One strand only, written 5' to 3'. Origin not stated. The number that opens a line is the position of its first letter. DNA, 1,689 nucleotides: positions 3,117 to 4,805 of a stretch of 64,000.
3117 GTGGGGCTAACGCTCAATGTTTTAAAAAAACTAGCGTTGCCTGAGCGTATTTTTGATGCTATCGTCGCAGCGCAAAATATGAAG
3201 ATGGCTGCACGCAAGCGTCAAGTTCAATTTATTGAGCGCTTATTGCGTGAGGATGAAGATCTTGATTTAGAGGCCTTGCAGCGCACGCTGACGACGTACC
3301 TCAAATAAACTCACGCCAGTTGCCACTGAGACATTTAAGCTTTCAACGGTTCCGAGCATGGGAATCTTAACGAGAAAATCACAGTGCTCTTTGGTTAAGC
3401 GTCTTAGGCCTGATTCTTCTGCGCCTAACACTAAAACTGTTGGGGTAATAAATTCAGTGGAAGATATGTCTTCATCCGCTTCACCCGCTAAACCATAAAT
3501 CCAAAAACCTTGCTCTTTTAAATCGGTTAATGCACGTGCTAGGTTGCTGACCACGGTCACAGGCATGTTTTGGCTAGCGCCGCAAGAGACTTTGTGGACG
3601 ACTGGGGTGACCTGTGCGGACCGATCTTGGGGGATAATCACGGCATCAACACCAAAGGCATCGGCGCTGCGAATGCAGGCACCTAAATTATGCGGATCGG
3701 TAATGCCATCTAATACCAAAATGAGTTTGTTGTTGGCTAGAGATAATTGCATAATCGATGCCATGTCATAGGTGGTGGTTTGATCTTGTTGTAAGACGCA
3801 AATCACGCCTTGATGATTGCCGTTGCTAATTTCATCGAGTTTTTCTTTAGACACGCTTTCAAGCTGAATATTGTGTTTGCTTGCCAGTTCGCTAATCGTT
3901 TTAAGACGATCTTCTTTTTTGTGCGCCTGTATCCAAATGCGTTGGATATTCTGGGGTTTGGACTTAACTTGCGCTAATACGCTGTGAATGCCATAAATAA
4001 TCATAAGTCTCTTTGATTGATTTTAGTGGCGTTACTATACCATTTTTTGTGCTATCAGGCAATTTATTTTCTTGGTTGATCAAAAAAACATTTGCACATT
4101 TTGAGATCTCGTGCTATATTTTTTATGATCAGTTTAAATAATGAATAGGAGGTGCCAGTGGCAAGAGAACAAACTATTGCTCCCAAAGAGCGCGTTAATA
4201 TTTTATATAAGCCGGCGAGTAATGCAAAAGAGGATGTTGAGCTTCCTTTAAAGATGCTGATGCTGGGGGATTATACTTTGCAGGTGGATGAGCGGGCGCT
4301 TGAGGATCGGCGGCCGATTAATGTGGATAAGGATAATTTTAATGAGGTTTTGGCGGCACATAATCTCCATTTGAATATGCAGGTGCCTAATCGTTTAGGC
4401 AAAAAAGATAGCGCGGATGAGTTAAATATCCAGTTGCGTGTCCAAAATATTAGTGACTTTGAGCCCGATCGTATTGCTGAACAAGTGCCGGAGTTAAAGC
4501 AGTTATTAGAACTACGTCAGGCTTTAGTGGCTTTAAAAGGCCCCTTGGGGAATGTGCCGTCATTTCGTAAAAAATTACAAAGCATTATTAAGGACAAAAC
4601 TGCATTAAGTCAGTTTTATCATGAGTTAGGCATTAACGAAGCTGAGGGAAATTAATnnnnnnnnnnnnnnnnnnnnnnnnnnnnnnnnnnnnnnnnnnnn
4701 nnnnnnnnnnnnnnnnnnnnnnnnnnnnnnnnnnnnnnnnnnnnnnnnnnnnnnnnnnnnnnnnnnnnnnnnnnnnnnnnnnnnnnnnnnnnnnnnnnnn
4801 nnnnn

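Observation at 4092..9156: Isolated five-gene T6SS sheath/baseplate module (tssB-C-E-F-G) wedged between rlmB and tRNA-Asn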

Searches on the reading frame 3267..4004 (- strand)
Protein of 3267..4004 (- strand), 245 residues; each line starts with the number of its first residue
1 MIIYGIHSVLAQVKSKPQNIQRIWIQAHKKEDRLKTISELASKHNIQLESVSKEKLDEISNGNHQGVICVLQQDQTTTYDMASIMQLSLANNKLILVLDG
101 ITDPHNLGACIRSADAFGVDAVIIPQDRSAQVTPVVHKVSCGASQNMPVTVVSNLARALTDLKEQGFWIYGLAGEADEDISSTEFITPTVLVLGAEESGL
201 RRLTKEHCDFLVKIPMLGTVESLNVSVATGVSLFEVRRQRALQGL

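Call 4: search_protein_families(library=pfam, proteins=[window:3267-4004:-])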
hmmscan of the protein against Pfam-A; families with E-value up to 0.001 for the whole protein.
window:3267-4004:- (245 aa): 2 families
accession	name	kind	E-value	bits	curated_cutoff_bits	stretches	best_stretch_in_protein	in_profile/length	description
PF00588.24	SpoU_methylase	-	1.2e-44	152.3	29.7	1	94-233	2-141/142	SpoU rRNA Methylase family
PF08032.17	SpoU_sub_bind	-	2e-18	66.9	22.8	1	2-75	1-74/76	RNA 2'-O ribose methyltransferase substrate binding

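Call 5: search_protein_families(library=ncbifam, proteins=[window:3267-4004:-])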
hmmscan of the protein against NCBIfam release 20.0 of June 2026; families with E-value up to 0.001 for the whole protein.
window:3267-4004:- (245 aa): 10 families
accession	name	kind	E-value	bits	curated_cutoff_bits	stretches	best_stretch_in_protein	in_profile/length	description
NF008386.0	PRK11181.1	equivalog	5.6e-83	277.9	366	1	2-241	4-243/244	23S rRNA (guanosine(2251)-2'-O)-methyltransferase RlmB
TIGR00186.1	rRNA_methyl_3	equivalog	1.1e-77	260.7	160.15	1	2-240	4-240/240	23S rRNA (guanosine(2251)-2'-O)-methyltransferase RlmB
NF008117.0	PRK10864.1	equivalog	2.1e-31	109.4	267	1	3-240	109-342/344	tRNA/rRNA methyltransferase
NF008295.0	PRK11081.1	equivalog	5.3e-24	85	227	1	89-244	15-169/230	tRNA (guanosine(18)-2'-O)-methyltransferase TrmH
NF000477.1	NshR_TsnR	equivalog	1.1e-13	51.3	425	1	37-239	65-262/266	NshR/TsnR family 23S rRNA methyltransferase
NF000035.1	nosihep_NshR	exception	9.1e-11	41.7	500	1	95-236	118-260/274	NshR family nosiheptide/thiostrepton resistance 23S rRNA methyltransferase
TIGR00050.1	rRNA_methyl_1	subfamily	7.8e-09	35.7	167.15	1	188-242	105-159/233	TrmJ/YjtD family RNA methyltransferase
TIGR00185.1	tRNA_yibK_trmL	equivalog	2e-08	34.3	190.6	1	104-244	12-152/154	tRNA (uridine(34)/cytosine(34)/5-carboxymethylaminomethyluridine(34)-2'-O)-methyltransferase TrmL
NF007752.0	PRK10433.1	equivalog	2.3e-07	30.6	212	1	94-236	3-155/228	tRNA/rRNA methyltransferase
NF041077.1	tRNAmeth_TrmJ_Sulfolob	equivalog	4.9e-06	26.3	350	1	189-240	104-155/229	tRNA (cytidine-2'-O-)-methyltransferase TrmJ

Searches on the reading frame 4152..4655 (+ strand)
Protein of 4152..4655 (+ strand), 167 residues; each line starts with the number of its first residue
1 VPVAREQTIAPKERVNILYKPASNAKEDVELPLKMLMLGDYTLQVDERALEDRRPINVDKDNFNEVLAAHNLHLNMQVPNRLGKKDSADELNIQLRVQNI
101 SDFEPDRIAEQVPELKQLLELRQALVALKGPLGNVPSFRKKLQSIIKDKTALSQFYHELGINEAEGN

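Call 4: search_protein_families(library=pfam, proteins=[window:4152-4655:+])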
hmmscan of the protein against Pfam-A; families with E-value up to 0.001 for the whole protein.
window:4152-4655:+ (167 aa): 1 family
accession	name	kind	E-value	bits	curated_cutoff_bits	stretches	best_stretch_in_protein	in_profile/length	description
PF05591.17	T6SS_VipA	-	5.2e-50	169.7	24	1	10-159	4-154/155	Type VI secretion system, VipA, VC_A0107 or Hcp2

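Call 5: search_protein_families(library=ncbifam, proteins=[window:4152-4655:+])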
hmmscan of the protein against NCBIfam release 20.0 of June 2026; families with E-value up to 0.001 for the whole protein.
window:4152-4655:+ (167 aa): 1 family
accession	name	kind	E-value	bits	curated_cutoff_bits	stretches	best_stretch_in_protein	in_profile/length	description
TIGR03358.1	VI_chp_5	equivalog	1.4e-47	161.4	97.25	1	6-159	3-157/160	type VI secretion system contractile sheath small subunit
